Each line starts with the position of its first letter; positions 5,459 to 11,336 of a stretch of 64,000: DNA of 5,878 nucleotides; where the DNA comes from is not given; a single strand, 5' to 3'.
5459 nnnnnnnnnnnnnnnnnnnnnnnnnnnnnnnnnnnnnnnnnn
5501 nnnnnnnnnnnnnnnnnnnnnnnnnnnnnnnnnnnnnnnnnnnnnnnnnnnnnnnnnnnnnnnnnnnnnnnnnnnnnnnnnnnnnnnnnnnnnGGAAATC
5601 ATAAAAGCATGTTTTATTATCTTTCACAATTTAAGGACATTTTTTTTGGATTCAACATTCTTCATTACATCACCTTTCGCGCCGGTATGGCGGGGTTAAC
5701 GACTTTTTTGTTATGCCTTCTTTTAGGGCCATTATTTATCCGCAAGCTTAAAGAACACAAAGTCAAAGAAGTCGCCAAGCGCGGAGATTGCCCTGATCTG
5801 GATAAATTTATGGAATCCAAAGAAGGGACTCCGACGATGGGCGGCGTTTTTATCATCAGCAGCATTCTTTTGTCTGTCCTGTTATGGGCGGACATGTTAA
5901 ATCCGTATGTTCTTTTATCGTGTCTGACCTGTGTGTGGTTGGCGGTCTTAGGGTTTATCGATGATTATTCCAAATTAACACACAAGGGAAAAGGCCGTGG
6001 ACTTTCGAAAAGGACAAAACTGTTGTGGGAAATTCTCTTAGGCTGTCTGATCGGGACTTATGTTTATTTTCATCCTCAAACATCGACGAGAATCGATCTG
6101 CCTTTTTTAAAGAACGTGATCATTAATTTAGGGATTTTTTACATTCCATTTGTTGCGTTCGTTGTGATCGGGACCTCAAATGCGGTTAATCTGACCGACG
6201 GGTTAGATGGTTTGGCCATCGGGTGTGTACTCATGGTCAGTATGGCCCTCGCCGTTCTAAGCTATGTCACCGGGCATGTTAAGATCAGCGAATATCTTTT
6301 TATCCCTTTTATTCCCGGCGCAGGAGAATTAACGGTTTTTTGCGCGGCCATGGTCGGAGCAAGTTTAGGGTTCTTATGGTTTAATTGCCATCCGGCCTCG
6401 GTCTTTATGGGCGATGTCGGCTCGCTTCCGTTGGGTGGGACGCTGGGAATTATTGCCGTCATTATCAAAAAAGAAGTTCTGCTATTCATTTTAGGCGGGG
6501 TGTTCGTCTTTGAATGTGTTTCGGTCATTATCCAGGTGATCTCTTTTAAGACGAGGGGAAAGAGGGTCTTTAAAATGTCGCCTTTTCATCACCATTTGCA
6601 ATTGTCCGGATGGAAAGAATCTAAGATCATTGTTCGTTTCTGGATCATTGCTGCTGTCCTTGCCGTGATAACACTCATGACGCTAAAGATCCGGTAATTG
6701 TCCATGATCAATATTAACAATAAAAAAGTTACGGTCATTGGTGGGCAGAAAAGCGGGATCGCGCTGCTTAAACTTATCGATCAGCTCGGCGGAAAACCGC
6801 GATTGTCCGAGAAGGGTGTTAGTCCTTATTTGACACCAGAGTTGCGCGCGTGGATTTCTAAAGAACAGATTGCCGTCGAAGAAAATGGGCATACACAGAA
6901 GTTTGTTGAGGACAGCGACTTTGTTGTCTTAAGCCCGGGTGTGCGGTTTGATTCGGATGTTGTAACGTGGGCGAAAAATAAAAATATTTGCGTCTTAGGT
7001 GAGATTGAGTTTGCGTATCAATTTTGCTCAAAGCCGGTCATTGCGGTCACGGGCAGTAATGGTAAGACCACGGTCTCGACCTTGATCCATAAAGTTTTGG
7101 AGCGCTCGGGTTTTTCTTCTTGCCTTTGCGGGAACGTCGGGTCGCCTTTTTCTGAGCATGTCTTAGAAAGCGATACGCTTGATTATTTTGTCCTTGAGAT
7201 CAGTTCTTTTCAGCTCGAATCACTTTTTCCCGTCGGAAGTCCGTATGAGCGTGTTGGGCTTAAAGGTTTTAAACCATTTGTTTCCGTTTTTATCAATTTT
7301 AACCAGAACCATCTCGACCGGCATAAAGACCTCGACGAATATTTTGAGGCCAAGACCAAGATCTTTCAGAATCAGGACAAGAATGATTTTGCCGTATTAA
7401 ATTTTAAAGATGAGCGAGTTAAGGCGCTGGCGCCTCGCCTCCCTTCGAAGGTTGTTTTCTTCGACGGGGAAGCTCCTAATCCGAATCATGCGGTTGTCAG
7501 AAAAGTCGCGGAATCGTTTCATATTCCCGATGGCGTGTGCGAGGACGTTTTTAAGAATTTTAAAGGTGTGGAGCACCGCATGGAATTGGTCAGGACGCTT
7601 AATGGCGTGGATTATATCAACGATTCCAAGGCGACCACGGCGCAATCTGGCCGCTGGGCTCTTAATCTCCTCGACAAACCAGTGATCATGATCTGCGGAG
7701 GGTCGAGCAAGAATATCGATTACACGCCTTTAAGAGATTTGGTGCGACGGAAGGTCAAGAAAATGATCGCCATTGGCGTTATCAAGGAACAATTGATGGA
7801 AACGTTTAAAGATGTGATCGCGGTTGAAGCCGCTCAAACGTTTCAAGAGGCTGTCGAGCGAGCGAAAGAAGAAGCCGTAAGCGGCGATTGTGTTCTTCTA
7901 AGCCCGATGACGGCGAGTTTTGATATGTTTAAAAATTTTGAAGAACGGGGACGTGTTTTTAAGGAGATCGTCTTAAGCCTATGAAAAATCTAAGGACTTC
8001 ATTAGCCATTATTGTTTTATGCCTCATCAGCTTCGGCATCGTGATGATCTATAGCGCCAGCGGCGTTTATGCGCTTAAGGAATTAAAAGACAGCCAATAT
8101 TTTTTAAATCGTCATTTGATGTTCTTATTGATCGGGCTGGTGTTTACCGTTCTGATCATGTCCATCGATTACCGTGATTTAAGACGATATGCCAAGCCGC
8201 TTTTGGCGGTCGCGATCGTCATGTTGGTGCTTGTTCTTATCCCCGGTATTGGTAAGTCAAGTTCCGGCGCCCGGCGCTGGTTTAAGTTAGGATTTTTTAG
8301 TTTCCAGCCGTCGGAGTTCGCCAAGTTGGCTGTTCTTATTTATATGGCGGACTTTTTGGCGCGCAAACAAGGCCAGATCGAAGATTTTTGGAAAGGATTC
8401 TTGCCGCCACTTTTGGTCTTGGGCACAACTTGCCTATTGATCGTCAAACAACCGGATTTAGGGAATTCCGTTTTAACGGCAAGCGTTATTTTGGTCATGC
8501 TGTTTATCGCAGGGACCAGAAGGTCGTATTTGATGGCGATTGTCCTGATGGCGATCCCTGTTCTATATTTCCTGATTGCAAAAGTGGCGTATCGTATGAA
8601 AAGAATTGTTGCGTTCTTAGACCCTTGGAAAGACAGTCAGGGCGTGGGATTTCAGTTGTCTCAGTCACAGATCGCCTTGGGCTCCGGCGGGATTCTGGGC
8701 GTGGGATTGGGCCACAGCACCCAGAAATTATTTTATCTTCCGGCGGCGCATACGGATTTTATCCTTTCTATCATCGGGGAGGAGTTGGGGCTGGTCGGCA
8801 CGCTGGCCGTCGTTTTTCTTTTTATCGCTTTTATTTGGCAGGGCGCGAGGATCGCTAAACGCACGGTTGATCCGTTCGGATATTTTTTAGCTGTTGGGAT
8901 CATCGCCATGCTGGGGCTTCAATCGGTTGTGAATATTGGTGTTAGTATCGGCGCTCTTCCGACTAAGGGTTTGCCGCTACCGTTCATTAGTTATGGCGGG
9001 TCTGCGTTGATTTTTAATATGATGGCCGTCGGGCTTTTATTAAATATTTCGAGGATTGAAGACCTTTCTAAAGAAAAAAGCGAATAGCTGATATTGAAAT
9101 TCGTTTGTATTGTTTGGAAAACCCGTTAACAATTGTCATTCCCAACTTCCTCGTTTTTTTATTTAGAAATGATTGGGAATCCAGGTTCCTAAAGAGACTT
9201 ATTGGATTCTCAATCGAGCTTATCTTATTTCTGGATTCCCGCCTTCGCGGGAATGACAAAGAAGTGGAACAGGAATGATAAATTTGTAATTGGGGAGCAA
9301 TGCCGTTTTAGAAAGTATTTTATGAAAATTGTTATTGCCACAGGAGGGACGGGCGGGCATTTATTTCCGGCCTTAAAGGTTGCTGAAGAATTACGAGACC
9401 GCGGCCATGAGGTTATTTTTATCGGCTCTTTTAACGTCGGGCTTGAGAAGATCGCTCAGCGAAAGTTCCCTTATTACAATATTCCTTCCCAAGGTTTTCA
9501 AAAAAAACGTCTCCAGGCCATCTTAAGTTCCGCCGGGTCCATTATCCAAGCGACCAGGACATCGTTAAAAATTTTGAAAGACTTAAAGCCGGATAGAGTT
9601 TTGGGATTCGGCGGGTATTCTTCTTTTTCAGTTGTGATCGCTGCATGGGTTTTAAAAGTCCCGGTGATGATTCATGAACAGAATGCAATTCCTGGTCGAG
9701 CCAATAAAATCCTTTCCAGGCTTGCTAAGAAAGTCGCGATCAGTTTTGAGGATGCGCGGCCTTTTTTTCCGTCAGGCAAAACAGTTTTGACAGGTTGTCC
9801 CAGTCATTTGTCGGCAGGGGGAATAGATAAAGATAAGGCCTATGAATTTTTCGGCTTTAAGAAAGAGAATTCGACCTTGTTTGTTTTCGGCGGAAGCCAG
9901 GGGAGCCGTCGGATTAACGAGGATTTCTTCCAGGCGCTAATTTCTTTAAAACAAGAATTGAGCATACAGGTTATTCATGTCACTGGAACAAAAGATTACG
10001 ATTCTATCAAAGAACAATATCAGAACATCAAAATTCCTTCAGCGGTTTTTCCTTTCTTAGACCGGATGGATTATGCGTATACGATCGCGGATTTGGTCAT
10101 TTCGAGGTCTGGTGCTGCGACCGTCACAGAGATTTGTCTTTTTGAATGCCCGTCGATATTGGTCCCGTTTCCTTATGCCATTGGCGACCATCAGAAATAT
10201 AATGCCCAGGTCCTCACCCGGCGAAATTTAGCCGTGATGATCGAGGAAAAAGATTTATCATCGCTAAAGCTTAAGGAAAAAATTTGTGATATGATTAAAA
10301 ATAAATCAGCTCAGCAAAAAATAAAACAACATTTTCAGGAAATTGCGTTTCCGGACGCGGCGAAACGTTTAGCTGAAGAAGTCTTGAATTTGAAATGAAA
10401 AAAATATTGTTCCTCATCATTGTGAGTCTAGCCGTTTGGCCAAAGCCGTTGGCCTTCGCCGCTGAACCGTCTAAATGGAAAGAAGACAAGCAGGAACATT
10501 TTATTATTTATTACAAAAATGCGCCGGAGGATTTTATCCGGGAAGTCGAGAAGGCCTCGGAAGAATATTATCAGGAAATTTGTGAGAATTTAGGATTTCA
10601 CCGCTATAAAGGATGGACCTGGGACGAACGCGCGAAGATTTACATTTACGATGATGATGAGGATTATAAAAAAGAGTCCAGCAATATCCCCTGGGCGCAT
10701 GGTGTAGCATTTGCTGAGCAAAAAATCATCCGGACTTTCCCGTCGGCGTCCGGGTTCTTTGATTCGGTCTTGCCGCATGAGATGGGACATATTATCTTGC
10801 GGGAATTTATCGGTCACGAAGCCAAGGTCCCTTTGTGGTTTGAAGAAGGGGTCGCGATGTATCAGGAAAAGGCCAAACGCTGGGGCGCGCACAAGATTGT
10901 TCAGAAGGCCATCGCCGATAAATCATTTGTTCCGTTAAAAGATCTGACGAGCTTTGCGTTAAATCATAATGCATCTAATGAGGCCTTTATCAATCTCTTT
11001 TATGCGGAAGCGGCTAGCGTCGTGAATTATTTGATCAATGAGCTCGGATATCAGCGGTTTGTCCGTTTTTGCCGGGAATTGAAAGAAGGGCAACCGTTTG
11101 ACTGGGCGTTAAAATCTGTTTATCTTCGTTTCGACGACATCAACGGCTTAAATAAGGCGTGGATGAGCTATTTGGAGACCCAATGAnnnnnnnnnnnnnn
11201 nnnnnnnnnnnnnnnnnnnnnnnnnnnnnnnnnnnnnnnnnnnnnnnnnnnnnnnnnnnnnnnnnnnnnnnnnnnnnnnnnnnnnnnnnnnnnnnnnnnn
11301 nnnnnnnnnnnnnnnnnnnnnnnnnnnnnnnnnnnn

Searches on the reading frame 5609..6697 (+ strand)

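Call 46: search_protein_families(library=pfam, proteins=[window:5609-6697:+], max_evalue=0.00001)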
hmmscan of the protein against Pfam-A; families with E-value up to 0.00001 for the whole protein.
window:5609-6697:+ (362 aa): 2 families
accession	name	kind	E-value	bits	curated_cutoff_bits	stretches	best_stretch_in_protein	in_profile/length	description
PF00953.26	Glycos_transf_4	-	5.3e-36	124.5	27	1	105-286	5-159/160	Glycosyl transferase family 4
PF10555.14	MraY_sig1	-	6.7e-06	25.8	20.1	1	71-83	1-13/13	Phospho-N-acetylmuramoyl-pentapeptide-transferase signature 1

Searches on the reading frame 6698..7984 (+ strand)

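Call 46: search_protein_families(library=pfam, proteins=[window:6698-7984:+], max_evalue=0.00001)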
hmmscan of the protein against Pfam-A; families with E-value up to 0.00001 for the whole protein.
window:6698-7984:+ (428 aa): 3 families
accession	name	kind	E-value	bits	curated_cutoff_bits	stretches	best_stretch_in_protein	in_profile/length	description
PF08245.18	Mur_ligase_M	-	3.9e-25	89.4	24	1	117-261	1-151/200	Mur ligase middle domain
PF02875.26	Mur_ligase_C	-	2.8e-10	41.5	28.4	1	293-403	1-125/127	Mur ligase, glutamate ligase domain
PF21377.3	MurD_N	-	6.4e-06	26.6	24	0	12-88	3-76/76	MurD N-terminal domain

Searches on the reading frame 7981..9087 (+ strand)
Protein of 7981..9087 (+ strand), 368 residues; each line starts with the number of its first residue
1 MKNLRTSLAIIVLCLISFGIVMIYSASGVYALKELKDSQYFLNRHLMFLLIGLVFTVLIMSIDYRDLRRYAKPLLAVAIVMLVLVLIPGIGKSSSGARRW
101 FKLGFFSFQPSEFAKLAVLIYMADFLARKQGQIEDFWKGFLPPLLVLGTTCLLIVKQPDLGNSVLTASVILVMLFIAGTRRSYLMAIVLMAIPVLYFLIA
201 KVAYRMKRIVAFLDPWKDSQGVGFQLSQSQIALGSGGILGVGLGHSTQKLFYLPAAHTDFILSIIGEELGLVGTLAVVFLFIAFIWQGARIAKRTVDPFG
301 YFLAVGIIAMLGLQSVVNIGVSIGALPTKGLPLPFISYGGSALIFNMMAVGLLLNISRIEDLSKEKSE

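Call 46: search_protein_families(library=pfam, proteins=[window:7981-9087:+], max_evalue=0.00001)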
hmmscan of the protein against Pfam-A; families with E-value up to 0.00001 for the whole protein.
window:7981-9087:+ (368 aa): 1 family
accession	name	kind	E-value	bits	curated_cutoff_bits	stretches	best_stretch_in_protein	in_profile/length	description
PF01098.24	FTSW_RODA_SPOVE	-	1.6e-118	396.2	26.4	1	8-359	4-353/356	Cell cycle protein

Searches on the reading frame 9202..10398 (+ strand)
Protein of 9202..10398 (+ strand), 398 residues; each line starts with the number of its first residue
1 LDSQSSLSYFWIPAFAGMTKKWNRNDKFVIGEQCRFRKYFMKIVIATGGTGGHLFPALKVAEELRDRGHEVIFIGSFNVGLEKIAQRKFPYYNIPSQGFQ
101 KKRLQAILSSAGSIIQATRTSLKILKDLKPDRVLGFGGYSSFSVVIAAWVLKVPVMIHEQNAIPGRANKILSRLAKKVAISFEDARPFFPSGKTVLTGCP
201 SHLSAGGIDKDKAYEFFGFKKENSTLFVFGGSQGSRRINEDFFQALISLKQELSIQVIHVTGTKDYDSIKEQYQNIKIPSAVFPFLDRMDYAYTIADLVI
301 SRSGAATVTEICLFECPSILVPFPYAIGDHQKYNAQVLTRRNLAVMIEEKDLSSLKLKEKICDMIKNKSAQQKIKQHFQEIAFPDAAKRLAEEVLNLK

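Call 46: search_protein_families(library=pfam, proteins=[window:9202-10398:+], max_evalue=0.00001)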
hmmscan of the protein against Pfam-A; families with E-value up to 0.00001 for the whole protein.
window:9202-10398:+ (398 aa): 2 families
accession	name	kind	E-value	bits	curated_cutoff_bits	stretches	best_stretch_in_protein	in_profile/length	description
PF04101.22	Glyco_tran_28_C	-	2.3e-39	135.5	22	1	225-390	1-166/166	Glycosyltransferase family 28 C-terminal domain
PF03033.26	Glyco_transf_28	-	3.3e-39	134.6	26.2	1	43-180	1-139/139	Glycosyltransferase family 28 N-terminal domain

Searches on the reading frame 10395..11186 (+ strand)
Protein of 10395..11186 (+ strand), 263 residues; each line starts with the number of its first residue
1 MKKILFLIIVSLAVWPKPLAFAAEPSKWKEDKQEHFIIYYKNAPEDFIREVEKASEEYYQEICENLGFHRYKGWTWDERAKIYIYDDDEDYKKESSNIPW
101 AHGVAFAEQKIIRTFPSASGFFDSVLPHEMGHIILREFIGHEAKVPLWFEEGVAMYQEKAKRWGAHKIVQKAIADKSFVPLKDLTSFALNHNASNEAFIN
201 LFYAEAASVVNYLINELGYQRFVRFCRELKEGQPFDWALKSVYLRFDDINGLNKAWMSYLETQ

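Call 46: search_protein_families(library=pfam, proteins=[window:10395-11186:+], max_evalue=0.00001)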
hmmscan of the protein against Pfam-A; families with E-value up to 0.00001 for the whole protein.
window:10395-11186:+ (263 aa): 1 family
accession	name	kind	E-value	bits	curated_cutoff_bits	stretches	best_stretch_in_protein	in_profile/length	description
PF13485.12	Peptidase_MA_2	-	3e-20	73.3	32.4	1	75-260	16-199/201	Peptidase MA superfamily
